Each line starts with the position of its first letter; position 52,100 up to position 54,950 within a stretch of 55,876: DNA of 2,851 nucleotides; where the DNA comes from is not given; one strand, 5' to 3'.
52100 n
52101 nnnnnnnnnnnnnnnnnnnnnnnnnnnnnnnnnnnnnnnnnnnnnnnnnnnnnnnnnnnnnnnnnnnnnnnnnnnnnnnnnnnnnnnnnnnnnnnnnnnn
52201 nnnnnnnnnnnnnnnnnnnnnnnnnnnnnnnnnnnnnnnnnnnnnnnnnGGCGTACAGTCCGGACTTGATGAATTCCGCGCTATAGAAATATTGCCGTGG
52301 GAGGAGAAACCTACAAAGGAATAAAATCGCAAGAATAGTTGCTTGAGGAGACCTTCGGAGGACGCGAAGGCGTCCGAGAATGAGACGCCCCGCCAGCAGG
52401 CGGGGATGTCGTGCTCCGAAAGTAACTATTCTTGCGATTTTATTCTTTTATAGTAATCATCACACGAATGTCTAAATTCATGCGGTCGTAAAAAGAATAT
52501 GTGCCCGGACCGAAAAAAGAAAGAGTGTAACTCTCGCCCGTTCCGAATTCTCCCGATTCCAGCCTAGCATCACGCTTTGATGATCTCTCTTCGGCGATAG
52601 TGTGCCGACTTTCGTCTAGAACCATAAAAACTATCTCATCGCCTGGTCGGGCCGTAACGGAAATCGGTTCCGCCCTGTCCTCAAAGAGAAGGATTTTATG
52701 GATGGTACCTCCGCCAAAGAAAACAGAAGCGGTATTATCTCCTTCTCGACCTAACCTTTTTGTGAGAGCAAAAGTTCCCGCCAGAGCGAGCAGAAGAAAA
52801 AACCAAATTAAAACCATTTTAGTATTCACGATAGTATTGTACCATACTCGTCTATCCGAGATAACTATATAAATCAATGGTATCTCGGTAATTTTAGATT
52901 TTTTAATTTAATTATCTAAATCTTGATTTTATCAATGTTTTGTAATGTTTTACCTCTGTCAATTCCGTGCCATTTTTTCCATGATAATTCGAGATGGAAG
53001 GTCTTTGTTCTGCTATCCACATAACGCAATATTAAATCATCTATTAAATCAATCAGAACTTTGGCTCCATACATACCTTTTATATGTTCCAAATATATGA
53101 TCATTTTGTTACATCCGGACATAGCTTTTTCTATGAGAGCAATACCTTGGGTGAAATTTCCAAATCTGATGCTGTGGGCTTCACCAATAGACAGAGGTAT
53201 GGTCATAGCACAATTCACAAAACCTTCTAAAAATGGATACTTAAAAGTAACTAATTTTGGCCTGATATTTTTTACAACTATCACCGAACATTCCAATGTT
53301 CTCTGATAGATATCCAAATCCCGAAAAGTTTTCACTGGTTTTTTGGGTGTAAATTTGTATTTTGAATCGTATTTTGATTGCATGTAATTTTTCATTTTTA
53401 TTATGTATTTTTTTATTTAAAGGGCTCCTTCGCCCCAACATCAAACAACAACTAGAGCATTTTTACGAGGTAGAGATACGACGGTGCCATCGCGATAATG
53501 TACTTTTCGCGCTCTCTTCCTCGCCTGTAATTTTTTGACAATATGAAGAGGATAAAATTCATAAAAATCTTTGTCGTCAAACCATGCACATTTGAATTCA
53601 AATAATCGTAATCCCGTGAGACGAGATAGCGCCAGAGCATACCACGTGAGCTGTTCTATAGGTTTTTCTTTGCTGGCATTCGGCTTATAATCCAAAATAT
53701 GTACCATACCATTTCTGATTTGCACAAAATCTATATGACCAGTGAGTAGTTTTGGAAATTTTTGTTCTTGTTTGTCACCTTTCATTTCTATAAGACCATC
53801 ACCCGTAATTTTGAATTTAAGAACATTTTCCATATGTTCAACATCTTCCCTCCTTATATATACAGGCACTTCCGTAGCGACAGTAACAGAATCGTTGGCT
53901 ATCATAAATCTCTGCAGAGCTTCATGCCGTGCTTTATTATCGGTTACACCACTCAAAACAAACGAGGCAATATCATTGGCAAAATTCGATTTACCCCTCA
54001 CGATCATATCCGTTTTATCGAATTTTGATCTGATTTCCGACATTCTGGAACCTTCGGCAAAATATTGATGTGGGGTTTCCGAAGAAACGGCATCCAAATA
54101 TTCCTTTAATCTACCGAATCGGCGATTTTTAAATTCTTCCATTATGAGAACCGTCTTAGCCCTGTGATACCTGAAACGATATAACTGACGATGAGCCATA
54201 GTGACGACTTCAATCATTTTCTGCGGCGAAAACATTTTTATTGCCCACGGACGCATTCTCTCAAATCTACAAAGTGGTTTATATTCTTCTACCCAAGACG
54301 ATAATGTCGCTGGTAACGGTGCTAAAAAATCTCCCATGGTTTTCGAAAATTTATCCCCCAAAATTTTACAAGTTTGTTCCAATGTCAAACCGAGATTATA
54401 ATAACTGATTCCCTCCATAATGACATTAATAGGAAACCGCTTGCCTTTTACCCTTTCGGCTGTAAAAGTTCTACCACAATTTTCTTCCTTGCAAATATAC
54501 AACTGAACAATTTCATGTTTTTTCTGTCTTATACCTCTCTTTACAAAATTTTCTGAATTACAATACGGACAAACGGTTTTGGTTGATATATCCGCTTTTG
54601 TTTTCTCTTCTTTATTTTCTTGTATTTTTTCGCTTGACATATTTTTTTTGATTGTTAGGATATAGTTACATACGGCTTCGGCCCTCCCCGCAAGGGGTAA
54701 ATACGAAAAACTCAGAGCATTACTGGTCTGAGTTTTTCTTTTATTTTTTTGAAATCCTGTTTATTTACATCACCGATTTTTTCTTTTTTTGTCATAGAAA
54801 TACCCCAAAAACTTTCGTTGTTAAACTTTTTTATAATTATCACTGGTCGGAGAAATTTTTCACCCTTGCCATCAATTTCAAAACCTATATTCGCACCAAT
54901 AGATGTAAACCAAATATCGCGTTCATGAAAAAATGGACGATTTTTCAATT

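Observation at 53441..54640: Orphan protein combining an IS1/InsA-like zinc ribbon, an HTH and a RecB/Cas4-type PD-(D/E)xK nuclease core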

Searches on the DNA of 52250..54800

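Call 80: search_rna_families(source=window, start=52250, end=54800, threshold=evalue, max_evalue=1)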
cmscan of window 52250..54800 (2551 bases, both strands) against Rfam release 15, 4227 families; matches with E-value up to 1: 0.
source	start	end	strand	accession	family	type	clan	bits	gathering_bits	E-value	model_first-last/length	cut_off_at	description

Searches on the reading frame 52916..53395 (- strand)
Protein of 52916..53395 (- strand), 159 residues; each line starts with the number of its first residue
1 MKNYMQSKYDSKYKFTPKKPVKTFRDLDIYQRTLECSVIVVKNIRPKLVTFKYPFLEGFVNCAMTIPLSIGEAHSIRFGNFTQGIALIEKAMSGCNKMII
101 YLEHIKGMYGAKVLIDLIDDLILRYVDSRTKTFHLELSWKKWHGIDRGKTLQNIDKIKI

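Call 13: search_protein_families(library=pfam, proteins=[window:52916-53395:-], max_evalue=0.01)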
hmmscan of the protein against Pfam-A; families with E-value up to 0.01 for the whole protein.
window:52916-53395:- (159 aa): 1 family
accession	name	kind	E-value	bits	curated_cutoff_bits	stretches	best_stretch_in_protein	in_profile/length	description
PF10653.15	Phage-A118_gp45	-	0.0099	16.3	27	0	80-106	30-53/62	Protein gp45 of Bacteriophage A118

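Call 59: search_protein_families(library=pfam, alignment_id=A4, max_evalue=1)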
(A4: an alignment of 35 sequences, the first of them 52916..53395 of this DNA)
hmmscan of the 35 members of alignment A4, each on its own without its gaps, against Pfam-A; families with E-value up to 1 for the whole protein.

A. member 1, window:52916-53395:- (159 aa): 3 families
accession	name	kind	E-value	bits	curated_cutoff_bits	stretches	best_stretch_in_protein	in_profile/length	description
PF10653.15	Phage-A118_gp45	-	0.0099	16.3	27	1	80-106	30-53/62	Protein gp45 of Bacteriophage A118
PF02340.21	PRRSV_Env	-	0.055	13.8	27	1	86-144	45-104/206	PRRSV putative envelope protein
PF07563.17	DUF1541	-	0.1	12.9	25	1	97-116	4-23/52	Protein of unknown function (DUF1541)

B. families by the number of members that match (of 35 scanned): 12 families
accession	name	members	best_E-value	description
PF05635.17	23S_rRNA_IVP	19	7.2e-06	23S rRNA-intervening sequence protein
PF07563.17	DUF1541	2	0.0072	Protein of unknown function (DUF1541)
PF10653.15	Phage-A118_gp45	2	0.0099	Protein gp45 of Bacteriophage A118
PF02340.21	PRRSV_Env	2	0.055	PRRSV putative envelope protein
PF10683.14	DBD_Tnp_Hermes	1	0.063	Hermes transposase DNA-binding domain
PF13679.12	Methyltransf_32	1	0.095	Methyltransferase domain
PF24670.1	DUF7653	1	0.096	Domain of unknown function (DUF7653)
PF11516.14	DUF3220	1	0.1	Protein of unknown function (DUF3220)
PF22648.2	SET7_N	1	0.11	Histone H3 K4-specific methyltransferase SET7 N-terminal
PF10545.15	MADF_DNA_bdg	1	0.12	Alcohol dehydrogenase transcription factor Myb/SANT-like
PF17169.10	NRBF2_MIT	1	0.13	MIT domain of nuclear receptor-binding factor 2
PF23047.1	DUF7038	1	0.17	Domain of unknown function (DUF7038)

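Call 60: search_solved_structures(query=A4, max_evalue=10)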
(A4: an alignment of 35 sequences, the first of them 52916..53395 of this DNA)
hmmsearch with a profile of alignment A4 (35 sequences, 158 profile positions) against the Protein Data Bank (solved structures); distinct sequences matched with E-value up to 10: 2.
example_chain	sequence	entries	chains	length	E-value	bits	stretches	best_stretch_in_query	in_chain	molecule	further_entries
5h3w_A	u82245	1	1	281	0.36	13.6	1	73-126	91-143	Fibronectin/fibrinogen binding protein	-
5h3w_B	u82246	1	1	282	0.36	13.6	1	73-126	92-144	Fibronectin/fibrinogen binding protein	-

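Call 95: search_protein_families(library=ncbifam, alignment_id=A4, max_evalue=1)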
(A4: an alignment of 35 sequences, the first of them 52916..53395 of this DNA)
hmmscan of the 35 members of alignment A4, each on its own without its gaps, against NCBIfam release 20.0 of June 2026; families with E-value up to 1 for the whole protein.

A. member 1, window:52916-53395:- (159 aa): 0 families

B. families by the number of members that match (of 35 scanned): 13 families
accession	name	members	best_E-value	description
NF008912.0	PRK12275.1-6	17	0.00059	hypothetical protein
TIGR02436.1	TIGR02436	4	0.00075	four helix bundle protein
NF008911.0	PRK12275.1-2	3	0.0088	hypothetical protein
NF009669.0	PRK13190.1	1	0.0047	putative peroxiredoxin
NF008002.0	PRK10727.1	1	0.0051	HTH-type transcriptional regulator GalR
NF000450.2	bla-B1-FLAV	1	0.035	subclass B1 metallo-beta-lactamase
NF011955.1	PRK15426.1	1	0.088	cellulose biosynthesis regulator diguanylate cyclase DgcQ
NF040756.1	corr_regen_AcsV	1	0.098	corrinoid activation/regeneration protein AcsV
TIGR00854.1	pts-sorbose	1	0.1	mannose/fructose/sorbose PTS transporter subunit IIB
NF007778.0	PRK10467.1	1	0.11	hydrogenase 2 large subunit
NF053707.1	PrArgKinMcsBBac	1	0.13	protein-arginine kinase McsB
NF003720.0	PRK05329.1-3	1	0.15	glycerol-3-phosphate dehydrogenase subunit GlpB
NF005471.0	PRK07066.1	1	0.16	L-carnitine dehydrogenase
